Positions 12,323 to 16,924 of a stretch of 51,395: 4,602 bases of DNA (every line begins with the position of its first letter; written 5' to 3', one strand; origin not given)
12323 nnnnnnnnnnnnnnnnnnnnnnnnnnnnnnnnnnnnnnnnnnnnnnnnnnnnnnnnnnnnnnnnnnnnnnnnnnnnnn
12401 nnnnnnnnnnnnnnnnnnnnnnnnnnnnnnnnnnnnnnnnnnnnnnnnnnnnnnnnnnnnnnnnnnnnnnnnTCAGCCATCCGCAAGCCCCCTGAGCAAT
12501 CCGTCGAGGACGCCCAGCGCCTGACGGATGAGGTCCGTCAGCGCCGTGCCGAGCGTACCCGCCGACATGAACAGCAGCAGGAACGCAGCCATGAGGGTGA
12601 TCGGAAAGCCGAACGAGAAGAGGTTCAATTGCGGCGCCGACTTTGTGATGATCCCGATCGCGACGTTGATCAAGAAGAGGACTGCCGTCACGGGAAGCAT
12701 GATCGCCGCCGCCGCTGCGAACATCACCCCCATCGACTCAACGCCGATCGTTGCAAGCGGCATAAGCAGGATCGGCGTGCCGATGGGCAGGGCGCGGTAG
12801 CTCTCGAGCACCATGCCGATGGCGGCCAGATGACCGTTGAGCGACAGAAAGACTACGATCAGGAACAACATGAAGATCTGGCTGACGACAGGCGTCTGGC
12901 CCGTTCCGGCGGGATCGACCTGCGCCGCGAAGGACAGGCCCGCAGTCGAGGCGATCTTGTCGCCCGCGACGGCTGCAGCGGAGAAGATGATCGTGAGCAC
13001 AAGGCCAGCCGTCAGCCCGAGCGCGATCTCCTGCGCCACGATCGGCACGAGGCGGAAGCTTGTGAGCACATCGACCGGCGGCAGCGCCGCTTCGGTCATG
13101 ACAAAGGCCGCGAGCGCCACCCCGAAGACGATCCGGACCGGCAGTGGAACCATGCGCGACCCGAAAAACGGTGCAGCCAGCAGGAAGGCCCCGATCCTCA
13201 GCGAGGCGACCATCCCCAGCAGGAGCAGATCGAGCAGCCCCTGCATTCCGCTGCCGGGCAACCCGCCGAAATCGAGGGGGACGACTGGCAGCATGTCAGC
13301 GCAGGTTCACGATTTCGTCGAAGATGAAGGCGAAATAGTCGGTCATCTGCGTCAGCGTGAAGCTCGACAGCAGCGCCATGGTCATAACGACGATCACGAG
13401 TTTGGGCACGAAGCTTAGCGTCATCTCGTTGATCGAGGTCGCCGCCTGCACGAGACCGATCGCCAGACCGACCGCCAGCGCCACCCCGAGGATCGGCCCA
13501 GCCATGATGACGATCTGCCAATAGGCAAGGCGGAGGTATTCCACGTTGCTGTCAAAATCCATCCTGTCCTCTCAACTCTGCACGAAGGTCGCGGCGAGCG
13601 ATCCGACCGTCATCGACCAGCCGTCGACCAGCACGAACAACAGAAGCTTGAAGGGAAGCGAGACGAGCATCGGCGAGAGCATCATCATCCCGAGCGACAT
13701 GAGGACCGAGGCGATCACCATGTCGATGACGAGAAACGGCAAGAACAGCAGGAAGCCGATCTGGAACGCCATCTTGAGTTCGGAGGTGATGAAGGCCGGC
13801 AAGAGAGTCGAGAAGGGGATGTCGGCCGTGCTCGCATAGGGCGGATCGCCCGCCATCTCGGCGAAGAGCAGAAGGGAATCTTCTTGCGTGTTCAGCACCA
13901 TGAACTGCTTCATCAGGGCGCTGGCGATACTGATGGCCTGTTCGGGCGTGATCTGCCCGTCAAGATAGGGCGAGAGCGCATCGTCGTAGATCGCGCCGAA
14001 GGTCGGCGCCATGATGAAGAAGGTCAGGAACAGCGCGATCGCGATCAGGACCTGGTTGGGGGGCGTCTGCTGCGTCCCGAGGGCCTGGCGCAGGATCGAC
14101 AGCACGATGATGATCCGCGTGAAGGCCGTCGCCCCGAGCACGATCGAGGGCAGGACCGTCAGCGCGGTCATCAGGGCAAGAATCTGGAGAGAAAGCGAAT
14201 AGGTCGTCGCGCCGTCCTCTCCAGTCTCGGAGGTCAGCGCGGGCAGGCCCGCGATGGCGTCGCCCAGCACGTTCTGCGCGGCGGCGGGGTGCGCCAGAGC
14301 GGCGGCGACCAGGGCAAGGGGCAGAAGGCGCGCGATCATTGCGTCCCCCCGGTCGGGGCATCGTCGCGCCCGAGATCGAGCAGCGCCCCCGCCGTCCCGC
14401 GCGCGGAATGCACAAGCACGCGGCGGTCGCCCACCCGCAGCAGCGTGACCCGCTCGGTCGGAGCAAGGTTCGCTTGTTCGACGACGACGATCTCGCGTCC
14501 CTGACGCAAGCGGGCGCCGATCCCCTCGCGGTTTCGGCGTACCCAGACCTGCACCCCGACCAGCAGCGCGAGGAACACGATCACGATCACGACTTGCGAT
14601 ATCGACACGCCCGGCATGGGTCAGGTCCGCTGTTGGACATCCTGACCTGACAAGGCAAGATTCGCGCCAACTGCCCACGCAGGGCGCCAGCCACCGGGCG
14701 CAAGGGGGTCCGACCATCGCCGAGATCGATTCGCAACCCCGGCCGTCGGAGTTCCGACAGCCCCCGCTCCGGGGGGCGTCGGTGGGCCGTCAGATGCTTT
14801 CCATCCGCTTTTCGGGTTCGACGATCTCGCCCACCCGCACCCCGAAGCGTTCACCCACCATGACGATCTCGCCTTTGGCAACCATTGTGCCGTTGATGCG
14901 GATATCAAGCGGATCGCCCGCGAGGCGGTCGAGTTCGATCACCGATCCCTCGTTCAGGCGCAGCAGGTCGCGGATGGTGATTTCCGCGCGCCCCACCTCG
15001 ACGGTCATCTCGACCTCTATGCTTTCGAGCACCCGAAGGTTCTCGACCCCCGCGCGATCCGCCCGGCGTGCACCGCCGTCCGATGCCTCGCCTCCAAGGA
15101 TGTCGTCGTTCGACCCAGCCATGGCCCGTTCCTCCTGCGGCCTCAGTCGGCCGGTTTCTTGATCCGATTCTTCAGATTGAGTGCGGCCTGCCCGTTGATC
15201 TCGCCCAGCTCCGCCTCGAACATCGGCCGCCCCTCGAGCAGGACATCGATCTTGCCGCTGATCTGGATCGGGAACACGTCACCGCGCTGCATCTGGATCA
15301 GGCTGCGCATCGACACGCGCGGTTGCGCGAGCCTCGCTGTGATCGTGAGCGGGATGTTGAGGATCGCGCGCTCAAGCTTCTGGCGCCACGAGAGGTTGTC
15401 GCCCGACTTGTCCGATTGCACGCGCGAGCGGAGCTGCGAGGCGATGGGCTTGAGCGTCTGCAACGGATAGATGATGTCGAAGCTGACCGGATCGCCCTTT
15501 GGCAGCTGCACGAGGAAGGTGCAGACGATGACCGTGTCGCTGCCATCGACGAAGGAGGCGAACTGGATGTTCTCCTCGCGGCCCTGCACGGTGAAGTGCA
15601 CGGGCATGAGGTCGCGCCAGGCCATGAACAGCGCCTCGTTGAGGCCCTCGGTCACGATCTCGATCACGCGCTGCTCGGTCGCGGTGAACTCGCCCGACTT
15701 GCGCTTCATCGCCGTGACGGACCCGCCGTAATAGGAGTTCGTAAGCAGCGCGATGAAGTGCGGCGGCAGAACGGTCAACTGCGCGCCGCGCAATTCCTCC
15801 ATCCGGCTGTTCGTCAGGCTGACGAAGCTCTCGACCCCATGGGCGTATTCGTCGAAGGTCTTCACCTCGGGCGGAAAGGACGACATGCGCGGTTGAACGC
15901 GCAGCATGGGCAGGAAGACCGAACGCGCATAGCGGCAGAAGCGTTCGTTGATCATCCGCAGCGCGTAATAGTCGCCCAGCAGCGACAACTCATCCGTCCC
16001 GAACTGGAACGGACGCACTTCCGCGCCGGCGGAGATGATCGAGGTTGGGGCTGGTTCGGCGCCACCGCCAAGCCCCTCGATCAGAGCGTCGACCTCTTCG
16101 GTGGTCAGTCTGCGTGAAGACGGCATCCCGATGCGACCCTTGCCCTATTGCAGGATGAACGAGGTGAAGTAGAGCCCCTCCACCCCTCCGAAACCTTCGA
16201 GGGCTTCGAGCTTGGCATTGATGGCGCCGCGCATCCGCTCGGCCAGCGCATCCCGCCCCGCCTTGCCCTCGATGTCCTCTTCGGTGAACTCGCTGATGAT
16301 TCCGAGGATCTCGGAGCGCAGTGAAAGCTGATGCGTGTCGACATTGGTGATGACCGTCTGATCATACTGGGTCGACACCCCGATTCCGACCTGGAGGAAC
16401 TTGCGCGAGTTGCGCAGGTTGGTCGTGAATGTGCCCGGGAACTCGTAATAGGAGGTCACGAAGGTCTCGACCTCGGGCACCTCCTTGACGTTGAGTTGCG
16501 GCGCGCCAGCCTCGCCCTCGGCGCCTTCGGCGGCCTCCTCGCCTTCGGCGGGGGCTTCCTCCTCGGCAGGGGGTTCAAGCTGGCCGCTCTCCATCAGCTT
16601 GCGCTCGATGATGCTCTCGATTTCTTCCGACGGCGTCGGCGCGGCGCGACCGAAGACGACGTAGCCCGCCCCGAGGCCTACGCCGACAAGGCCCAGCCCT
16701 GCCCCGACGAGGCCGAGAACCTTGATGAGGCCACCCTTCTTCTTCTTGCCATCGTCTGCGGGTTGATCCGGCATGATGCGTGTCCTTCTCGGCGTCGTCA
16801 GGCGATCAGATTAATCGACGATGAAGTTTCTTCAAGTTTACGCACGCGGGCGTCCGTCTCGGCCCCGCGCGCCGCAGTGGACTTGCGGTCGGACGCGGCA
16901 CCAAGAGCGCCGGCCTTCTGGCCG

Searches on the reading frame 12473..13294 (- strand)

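Call 8: search_protein_families(library=ncbifam, proteins=[window:12473-13294:-], max_evalue=0.00001)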
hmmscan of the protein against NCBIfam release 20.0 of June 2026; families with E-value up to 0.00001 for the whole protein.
window:12473-13294:- (273 aa): 5 families
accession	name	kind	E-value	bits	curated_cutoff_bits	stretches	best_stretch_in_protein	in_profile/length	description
TIGR01400.1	fliR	equivalog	6.5e-57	192.9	168.6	1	28-266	5-244/245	flagellar biosynthetic protein FliR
TIGR01401.1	fliR_like_III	equivalog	2e-27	96.3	163.05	1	20-250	4-235/253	type III secretion system export apparatus subunit SctT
NF009411.0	PRK12772.1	equivalog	1.1e-23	83.6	739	1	29-258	12-242/610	fused FliR family export protein/FlhB family type III secretion system protein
NF009416.1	PRK12780.1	equivalog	2.1e-12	47.2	306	1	23-246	5-231/247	flagellar biosynthesis protein FliR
NF011876.0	PRK15349.1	equivalog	9.9e-09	35.4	275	1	80-244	68-233/259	EscT/YscT/HrcT family type III secretion system export apparatus protein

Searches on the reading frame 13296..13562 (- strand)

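Call 8: search_protein_families(library=ncbifam, proteins=[window:13296-13562:-], max_evalue=0.00001)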
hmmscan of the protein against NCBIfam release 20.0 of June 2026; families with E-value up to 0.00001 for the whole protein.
window:13296-13562:- (88 aa): 5 families
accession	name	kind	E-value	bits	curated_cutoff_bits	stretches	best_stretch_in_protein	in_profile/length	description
TIGR01402.1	fliQ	equivalog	2e-28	98.3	88.9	1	1-86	1-86/88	flagellar biosynthesis protein FliQ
NF004671.0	PRK06010.1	subfamily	1.5e-20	72.9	104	1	7-85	7-85/88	flagellar biosynthesis protein FliQ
TIGR01403.1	fliQ_rel_III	equivalog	2.3e-13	50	76.5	1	8-84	4-80/81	type III secretion system export apparatus subunit SctS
NF011877.0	PRK15350.1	equivalog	4.8e-07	30.1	104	1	12-64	12-64/88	EscS/YscS/HrcS family type III secretion system export apparatus protein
NF011861.0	PRK15333.1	equivalog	2.1e-06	28.1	108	1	13-69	11-67/86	EscS/YscS/HrcS family type III secretion system export apparatus protein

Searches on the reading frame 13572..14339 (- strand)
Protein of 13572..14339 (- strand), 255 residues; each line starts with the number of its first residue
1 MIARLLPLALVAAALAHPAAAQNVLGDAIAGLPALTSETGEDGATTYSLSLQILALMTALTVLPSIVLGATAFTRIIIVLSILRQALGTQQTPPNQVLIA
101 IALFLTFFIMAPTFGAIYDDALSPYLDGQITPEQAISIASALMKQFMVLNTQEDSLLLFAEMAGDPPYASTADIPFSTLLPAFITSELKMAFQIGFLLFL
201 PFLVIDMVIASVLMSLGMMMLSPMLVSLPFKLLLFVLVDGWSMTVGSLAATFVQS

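Call 8: search_protein_families(library=ncbifam, proteins=[window:13572-14339:-], max_evalue=0.00001)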
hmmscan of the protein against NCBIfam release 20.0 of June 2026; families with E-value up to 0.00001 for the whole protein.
window:13572-14339:- (255 aa): 4 families
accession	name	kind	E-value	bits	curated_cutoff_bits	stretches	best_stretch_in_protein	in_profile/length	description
TIGR01103.1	fliP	equivalog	1.6e-76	256.5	217.45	1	56-252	1-197/197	flagellar type III secretion system pore protein FliP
NF009438.0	PRK12797.1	subfamily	3.4e-56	190.4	179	1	50-252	8-216/217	EscR/YscR/HrcR family type III secretion system export apparatus protein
TIGR01102.1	yscR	equivalog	4.9e-52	176.7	208.6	1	54-247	2-201/202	type III secretion system export apparatus subunit SctR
NF009437.0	PRK12796.1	equivalog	1.1e-40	139.6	263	1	50-252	5-217/223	EscR/YscR/HrcR family type III secretion system export apparatus protein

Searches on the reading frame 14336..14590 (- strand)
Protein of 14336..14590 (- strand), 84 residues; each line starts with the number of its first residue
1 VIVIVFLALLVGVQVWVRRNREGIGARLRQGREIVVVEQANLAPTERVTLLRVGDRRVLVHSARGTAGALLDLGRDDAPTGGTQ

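Call 8: search_protein_families(library=ncbifam, proteins=[window:14336-14590:-], max_evalue=0.00001)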
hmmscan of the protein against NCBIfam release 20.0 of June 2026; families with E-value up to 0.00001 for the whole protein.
window:14336-14590:- (84 aa): 1 family
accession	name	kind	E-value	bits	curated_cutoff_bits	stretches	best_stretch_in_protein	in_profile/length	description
TIGR03500.1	FliO_TIGR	equivalog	7.8e-08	32.3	55.25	1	4-60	2-57/70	flagellar biosynthetic protein FliO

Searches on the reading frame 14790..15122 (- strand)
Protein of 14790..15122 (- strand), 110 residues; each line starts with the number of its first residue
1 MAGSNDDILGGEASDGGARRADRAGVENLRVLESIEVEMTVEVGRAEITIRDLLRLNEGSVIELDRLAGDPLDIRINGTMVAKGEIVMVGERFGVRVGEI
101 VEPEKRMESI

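Call 8: search_protein_families(library=ncbifam, proteins=[window:14790-15122:-], max_evalue=0.00001)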
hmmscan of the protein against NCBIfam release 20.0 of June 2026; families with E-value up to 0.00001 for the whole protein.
window:14790-15122:- (110 aa): 11 families
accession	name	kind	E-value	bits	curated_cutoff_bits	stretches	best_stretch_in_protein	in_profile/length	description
TIGR02480.1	fliN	equivalog_domain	5.1e-30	103.2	84.05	1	28-103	1-76/77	flagellar motor switch protein FliN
NF005995.1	PRK08119.1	equivalog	8.7e-27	94.5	218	1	23-107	292-376/376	flagellar motor switch phosphatase FliY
TIGR02551.1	SpaO_YscQ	equivalog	2.7e-18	67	100.8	1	29-98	229-298/300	type III secretion system cytoplasmic ring protein SctQ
NF006272.1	PRK08432.1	equivalog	2.1e-17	63.6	219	1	23-109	186-272/274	flagellar motor switch protein FliY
NF005275.1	PRK06782.1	equivalog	2.5e-16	59.5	681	1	27-101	442-516/516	flagellar motor switch protein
NF006273.1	PRK08433.1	equivalog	7.5e-15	55.1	114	1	29-103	15-89/100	flagellar motor switch protein FliN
NF005276.0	PRK06788.1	equivalog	6.5e-11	42.3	98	1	22-104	21-103/119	flagellar motor switch protein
TIGR01397.1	fliM_switch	equivalog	1.7e-08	34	219.6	1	31-99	249-317/320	flagellar motor switch protein FliM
NF005956.0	PRK08035.1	equivalog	4.1e-08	32.8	230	1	32-97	248-313/323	YscQ/HrcQ family type III secretion apparatus protein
NF004605.0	PRK05933.1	equivalog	7.6e-08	31.7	536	1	37-100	308-372/372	type III secretion system protein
NF006018.0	PRK08158.1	equivalog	1e-06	28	223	1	23-99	218-294/303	YscQ/HrcQ family type III secretion apparatus protein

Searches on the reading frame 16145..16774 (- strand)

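Call 8: search_protein_families(library=ncbifam, proteins=[window:16145-16774:-], max_evalue=0.00001)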
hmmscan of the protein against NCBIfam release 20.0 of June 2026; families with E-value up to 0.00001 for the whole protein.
window:16145-16774:- (209 aa): 4 families
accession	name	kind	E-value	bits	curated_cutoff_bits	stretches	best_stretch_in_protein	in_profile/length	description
NF005435.1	PRK07021.1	equivalog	5.8e-10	39.2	131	1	114-209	60-157/157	flagellar basal body-associated protein FliL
NF005826.1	PRK07718.1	equivalog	3.1e-09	36.9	140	1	99-209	40-143/143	flagellar basal body-associated protein FliL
NF004285.1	PRK05696.1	equivalog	2e-07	30.9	179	1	93-209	54-171/171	flagellar basal body-associated protein FliL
NF006283.1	PRK08455.1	equivalog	8e-07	28.9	187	1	104-209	81-182/182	flagellar basal body-associated protein FliL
